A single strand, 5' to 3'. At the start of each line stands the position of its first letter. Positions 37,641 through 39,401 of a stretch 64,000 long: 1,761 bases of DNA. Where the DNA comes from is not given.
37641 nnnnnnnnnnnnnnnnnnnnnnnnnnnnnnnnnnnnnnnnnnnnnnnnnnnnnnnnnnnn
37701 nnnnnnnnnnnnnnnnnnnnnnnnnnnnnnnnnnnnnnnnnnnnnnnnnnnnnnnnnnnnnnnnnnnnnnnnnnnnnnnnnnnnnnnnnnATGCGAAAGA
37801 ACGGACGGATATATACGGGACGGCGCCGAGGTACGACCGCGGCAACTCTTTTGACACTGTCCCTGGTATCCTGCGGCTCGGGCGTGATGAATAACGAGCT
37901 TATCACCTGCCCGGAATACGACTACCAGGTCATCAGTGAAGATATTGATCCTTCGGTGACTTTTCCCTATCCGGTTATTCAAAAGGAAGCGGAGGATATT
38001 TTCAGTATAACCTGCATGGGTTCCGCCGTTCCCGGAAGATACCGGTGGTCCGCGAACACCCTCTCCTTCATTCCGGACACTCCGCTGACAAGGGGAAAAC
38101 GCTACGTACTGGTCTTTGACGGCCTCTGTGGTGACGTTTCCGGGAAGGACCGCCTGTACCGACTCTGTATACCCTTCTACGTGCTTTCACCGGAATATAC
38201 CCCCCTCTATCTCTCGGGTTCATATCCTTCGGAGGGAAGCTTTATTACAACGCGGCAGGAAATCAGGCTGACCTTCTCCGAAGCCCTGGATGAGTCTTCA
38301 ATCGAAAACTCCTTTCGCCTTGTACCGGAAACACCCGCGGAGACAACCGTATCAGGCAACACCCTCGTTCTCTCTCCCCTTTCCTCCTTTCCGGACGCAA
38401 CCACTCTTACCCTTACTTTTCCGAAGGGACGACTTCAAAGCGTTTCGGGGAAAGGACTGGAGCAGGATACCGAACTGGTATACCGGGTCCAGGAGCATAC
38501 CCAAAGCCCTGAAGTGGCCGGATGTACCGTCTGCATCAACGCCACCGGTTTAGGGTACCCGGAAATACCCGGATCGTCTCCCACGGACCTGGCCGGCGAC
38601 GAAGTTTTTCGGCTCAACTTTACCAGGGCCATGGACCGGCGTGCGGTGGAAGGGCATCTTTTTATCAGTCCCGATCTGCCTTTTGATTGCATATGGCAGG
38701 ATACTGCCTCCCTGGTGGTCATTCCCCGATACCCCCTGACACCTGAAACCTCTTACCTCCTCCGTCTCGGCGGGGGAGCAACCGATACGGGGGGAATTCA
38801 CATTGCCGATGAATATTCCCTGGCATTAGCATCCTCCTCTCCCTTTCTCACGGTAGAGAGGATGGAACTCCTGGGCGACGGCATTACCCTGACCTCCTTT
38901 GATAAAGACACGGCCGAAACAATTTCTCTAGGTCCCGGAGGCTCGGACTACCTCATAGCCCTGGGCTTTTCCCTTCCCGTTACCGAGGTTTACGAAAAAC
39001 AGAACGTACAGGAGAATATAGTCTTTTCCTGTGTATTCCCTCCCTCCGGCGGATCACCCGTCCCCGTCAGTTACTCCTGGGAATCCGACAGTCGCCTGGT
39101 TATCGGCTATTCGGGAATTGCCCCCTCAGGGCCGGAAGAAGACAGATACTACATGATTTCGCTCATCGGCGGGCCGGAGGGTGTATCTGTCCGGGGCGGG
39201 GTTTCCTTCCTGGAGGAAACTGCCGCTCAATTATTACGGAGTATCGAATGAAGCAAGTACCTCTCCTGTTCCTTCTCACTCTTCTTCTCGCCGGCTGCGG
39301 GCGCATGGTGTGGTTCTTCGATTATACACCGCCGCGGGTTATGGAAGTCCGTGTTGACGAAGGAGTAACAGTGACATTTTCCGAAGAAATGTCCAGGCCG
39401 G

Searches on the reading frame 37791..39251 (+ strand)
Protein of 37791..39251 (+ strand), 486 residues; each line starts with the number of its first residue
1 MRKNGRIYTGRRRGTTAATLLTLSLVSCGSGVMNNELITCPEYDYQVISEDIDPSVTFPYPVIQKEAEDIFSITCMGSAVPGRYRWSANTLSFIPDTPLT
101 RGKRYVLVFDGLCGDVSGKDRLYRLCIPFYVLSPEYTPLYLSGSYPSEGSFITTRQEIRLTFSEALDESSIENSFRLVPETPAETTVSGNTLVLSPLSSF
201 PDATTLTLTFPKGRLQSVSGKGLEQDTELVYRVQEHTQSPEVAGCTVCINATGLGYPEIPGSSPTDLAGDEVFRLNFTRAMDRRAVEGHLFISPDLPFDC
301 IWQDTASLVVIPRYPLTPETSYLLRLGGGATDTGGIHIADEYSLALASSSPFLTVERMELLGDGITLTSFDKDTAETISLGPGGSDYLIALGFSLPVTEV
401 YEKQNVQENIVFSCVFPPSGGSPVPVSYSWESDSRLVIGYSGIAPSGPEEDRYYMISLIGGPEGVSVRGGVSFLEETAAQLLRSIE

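Call 11: search_protein_families(library=pfam, proteins=[window:37791-39251:+], max_evalue=0.001)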
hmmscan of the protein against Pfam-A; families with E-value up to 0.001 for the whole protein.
window:37791-39251:+ (486 aa): 1 family
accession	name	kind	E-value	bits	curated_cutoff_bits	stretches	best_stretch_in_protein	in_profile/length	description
PF13205.12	Big_5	-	2.2e-23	83.4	23.6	1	137-229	3-101/105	Bacterial Ig-like domain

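Call 87: search_protein_families(library=ncbifam, proteins=[window:37791-39251:+], max_evalue=0.001)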
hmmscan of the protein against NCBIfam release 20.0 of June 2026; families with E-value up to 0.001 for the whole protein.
window:37791-39251:+ (486 aa): 0 families
